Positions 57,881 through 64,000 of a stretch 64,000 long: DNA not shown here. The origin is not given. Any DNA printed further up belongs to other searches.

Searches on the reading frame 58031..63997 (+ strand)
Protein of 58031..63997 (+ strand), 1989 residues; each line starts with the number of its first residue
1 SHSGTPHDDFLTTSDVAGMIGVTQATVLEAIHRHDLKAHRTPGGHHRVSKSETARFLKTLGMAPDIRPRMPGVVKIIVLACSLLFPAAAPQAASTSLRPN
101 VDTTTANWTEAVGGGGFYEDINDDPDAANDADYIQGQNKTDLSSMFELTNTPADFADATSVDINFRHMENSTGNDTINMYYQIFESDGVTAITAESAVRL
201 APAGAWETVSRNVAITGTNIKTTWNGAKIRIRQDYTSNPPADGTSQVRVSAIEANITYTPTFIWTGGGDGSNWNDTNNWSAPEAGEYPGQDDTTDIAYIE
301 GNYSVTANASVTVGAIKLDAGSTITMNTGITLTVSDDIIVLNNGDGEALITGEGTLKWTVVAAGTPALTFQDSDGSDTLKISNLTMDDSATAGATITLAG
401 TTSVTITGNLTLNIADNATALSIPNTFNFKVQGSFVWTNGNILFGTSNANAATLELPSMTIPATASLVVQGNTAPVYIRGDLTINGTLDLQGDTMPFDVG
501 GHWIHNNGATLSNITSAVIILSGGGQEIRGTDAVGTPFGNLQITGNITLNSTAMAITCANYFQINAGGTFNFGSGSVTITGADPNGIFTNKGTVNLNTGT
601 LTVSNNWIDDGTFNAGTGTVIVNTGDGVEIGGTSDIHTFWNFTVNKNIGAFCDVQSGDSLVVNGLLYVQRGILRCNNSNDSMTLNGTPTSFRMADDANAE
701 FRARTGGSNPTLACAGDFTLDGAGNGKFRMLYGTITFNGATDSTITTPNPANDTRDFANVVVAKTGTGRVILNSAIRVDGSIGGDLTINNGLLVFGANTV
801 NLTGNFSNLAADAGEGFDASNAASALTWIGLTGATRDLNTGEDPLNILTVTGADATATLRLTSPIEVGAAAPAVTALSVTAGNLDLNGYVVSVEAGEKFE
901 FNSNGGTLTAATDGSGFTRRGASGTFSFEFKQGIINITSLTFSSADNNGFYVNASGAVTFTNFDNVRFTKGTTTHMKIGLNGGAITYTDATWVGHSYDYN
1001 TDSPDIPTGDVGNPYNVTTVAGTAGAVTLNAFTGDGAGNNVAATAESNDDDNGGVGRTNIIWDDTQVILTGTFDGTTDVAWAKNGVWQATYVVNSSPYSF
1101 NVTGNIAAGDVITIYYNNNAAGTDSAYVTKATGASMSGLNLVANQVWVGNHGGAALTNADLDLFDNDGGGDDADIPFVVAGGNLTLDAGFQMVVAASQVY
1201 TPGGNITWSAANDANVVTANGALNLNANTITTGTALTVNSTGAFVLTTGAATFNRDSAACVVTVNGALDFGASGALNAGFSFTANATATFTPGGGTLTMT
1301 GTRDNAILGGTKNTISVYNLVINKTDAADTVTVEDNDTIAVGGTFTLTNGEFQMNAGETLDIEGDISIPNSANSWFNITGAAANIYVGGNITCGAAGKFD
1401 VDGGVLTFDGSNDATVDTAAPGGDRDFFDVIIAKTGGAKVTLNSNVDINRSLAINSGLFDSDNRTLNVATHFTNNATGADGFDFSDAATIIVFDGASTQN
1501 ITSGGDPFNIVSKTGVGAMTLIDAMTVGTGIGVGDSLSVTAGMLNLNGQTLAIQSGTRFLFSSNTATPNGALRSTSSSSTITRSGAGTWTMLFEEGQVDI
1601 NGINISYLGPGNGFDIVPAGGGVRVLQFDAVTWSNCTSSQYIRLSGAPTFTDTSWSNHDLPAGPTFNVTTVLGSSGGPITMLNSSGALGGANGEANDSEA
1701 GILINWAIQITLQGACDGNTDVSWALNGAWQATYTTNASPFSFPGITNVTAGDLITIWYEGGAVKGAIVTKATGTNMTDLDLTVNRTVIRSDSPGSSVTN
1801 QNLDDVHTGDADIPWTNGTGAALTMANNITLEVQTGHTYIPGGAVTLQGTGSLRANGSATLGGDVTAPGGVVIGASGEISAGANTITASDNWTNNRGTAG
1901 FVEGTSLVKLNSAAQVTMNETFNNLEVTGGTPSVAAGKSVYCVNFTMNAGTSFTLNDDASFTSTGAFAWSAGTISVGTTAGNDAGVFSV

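Call 90: search_protein_families(library=pfam, proteins=[window:58031-63997:+], max_evalue=0.001)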
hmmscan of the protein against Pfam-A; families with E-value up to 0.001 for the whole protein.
window:58031-63997:+ (1989 aa): 1 family
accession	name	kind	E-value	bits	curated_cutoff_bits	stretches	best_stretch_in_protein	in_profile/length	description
PF12728.13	HTH_17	-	1.3e-06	29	27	1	10-57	1-47/51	Helix-turn-helix domain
